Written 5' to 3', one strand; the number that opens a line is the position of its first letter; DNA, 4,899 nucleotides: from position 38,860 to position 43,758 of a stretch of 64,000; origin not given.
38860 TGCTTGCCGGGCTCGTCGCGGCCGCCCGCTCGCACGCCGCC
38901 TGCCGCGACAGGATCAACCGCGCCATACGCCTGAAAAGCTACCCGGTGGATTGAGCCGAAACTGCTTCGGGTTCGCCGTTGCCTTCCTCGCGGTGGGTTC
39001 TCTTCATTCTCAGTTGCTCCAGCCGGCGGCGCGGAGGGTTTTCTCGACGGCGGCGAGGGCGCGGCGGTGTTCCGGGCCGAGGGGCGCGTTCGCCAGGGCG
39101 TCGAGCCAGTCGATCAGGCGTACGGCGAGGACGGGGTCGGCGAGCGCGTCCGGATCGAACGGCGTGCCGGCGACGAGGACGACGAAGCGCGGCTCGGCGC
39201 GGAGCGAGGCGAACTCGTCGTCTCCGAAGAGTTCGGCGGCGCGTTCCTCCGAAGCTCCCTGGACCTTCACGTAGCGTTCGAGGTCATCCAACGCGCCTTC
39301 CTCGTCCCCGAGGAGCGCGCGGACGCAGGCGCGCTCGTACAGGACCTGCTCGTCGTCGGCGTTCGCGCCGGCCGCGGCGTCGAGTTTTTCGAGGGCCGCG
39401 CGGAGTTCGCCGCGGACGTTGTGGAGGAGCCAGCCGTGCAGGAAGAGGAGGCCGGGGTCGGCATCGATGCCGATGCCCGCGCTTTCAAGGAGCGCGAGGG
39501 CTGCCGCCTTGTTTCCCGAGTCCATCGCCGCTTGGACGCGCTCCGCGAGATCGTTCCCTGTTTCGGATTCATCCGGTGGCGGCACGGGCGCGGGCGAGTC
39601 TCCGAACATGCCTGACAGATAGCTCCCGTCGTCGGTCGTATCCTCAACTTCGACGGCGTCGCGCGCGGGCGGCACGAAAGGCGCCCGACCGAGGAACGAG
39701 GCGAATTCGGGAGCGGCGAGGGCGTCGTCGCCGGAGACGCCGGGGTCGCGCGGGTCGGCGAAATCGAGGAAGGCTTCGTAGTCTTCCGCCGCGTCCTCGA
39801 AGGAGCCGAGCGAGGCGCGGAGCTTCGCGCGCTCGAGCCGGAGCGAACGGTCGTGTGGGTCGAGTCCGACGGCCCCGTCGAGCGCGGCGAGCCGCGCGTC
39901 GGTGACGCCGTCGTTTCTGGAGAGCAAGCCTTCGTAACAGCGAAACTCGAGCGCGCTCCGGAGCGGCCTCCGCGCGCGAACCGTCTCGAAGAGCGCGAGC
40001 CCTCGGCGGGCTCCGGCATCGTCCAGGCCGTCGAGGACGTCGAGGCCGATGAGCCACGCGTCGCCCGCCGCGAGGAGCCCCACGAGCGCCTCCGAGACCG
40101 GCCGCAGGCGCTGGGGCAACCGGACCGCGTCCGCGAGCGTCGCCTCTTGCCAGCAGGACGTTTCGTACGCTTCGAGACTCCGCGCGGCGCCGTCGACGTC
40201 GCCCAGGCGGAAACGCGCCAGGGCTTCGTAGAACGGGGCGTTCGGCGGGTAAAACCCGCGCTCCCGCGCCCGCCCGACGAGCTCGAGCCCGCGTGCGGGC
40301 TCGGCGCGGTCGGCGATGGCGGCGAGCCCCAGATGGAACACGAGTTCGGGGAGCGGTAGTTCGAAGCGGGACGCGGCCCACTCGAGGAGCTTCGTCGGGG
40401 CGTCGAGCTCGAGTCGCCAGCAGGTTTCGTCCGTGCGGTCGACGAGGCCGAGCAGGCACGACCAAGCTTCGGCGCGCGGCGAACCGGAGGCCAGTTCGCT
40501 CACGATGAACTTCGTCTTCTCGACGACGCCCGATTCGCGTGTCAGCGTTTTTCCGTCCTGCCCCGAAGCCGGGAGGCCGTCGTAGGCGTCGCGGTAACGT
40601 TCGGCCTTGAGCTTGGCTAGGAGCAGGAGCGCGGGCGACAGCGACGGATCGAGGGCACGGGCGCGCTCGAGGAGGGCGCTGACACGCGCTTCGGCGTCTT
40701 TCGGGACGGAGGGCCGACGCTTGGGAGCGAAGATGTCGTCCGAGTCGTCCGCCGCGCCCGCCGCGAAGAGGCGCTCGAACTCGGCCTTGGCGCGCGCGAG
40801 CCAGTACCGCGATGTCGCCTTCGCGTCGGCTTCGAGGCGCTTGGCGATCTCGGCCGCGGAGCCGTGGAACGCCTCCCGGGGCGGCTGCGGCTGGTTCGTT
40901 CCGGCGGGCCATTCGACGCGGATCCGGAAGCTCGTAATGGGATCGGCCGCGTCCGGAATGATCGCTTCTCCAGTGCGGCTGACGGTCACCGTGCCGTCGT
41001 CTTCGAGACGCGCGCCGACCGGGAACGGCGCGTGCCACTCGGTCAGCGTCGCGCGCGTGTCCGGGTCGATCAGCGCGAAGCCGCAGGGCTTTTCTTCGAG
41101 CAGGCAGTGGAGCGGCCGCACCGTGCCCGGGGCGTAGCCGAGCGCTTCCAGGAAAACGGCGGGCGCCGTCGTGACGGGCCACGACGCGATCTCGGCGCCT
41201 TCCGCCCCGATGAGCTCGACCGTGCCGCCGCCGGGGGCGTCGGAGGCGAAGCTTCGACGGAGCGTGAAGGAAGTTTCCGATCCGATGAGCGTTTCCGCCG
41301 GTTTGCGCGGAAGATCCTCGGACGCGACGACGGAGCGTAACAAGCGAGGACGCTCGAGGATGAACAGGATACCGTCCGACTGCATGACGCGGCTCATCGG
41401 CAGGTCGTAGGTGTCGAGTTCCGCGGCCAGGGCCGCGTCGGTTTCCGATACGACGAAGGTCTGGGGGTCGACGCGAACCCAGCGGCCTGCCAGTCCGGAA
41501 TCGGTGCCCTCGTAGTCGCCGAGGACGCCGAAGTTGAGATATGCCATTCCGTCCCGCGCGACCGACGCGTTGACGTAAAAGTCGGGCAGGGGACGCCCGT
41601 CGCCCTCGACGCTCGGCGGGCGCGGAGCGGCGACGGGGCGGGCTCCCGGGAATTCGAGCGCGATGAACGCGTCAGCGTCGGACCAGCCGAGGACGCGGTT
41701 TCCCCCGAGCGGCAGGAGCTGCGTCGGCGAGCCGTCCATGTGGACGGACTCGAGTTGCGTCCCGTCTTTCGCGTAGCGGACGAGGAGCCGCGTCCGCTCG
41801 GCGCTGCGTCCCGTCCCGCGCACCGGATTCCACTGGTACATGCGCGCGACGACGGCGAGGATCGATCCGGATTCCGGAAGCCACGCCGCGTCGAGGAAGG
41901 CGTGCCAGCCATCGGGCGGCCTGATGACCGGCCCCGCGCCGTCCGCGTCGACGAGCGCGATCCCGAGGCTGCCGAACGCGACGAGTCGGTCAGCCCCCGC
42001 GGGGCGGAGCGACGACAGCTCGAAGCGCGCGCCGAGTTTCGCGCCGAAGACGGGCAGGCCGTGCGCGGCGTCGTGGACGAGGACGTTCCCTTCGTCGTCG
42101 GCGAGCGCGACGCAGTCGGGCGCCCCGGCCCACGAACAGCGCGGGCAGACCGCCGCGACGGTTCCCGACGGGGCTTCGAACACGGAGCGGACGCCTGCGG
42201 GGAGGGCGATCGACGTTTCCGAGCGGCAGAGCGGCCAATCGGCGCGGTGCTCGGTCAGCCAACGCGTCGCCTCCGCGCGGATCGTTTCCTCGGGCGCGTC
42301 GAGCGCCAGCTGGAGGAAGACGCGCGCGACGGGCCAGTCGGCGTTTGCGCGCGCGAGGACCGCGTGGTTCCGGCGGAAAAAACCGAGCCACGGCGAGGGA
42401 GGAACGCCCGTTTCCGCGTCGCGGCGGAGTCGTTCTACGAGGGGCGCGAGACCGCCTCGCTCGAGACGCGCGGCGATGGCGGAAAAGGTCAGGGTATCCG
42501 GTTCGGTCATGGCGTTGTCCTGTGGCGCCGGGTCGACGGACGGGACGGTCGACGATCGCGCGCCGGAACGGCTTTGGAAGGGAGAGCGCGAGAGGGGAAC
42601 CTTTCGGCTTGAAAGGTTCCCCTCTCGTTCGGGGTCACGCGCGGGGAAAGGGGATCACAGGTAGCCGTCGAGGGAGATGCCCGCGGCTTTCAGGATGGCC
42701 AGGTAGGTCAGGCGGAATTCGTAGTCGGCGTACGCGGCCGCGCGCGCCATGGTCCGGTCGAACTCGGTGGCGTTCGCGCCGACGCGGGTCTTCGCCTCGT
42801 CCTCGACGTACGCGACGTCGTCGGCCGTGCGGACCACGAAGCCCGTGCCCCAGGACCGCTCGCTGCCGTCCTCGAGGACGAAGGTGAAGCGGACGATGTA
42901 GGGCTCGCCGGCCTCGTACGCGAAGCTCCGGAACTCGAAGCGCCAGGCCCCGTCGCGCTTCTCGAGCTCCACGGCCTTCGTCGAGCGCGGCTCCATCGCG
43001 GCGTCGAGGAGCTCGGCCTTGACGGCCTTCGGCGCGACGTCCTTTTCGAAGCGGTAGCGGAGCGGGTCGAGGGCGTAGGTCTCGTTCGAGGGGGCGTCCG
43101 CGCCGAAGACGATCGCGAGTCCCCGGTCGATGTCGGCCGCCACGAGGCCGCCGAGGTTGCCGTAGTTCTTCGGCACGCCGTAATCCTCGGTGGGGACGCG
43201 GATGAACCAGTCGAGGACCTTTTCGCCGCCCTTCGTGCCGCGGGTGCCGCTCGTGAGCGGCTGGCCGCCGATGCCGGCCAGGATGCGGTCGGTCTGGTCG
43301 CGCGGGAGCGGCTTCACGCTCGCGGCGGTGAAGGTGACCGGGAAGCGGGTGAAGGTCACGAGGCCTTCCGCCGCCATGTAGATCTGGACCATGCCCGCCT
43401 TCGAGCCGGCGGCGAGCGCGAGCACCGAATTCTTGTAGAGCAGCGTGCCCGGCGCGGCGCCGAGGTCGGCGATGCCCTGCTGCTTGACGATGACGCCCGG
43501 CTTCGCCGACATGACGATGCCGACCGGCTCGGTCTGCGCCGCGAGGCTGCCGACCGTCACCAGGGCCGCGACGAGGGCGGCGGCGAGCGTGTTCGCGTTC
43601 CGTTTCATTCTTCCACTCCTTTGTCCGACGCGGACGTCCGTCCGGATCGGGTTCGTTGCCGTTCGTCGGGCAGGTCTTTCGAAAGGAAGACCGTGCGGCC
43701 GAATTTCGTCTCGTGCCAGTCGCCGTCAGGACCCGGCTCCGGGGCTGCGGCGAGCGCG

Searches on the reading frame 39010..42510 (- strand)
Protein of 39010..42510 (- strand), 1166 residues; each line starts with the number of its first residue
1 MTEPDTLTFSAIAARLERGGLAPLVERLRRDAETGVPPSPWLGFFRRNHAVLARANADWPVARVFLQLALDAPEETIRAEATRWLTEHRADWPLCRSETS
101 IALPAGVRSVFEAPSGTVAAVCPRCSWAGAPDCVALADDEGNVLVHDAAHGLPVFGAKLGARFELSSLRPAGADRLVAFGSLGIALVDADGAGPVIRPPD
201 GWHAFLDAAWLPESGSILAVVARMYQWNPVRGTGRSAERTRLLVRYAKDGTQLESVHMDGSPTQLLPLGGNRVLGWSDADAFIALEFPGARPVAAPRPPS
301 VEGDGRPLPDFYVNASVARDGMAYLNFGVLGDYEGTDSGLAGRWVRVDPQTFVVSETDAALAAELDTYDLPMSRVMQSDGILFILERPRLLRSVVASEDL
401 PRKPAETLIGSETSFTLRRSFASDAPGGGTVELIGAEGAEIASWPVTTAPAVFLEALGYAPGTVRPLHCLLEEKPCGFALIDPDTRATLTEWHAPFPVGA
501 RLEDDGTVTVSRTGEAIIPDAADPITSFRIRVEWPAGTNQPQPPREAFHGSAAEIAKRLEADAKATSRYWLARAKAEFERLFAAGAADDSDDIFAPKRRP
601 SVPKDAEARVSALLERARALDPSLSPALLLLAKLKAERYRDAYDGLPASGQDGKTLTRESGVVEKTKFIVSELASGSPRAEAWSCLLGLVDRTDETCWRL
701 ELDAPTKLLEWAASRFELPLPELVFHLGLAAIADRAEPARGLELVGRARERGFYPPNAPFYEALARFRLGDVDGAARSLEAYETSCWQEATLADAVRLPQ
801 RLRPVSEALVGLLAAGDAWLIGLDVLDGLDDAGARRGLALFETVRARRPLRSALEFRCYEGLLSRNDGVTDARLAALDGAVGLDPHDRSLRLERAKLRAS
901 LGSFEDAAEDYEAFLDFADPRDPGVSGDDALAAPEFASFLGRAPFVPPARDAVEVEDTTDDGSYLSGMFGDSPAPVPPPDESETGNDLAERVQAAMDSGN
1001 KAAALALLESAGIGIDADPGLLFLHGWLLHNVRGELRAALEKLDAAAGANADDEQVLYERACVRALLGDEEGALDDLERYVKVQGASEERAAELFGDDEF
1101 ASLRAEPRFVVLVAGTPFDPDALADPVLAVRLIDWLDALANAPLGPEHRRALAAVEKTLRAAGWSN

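Call 14: search_protein_families(library=pfam, proteins=[window:39010-42510:-], max_evalue=0.01)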
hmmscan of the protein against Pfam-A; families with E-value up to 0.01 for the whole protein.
window:39010-42510:- (1166 aa): 1 family
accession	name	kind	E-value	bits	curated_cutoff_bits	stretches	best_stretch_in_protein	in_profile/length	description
PF13371.12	TPR_9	-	9.8e-11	42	35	1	871-918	12-59/73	Tetratricopeptide repeat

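Call 99: search_protein_families(library=pfam, proteins=[L020:6405-8261:+], max_evalue=10)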
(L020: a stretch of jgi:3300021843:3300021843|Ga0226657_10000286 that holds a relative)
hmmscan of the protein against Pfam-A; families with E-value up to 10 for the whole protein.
L020:6405-8261:+ (619 aa): 1 family
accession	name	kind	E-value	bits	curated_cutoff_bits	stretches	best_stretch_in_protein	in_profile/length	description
PF06514.17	PsbU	-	0.098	13.1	24.5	1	23-55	12-43/93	Photosystem II 12 kDa extrinsic protein (PsbU)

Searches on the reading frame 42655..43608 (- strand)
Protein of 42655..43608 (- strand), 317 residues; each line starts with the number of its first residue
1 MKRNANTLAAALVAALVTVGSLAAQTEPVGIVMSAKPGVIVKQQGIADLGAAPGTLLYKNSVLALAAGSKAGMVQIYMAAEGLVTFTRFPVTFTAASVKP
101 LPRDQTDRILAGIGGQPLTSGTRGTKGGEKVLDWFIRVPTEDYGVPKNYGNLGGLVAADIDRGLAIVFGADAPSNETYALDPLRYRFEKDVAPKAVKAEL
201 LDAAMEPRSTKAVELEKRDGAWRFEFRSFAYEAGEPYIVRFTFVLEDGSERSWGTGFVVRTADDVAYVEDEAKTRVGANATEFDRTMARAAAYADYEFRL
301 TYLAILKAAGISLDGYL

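Call 14: search_protein_families(library=pfam, proteins=[window:42655-43608:-], max_evalue=0.01)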
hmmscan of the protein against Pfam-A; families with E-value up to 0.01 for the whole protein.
window:42655-43608:- (317 aa): 0 families

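Call 99: search_protein_families(library=pfam, proteins=[L020:6405-8261:+], max_evalue=10)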
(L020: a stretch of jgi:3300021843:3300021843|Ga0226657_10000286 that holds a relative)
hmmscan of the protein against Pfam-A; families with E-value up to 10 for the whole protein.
L020:6405-8261:+ (619 aa): 1 family
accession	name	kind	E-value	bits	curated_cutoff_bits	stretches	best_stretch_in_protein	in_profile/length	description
PF06514.17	PsbU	-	0.098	13.1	24.5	1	23-55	12-43/93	Photosystem II 12 kDa extrinsic protein (PsbU)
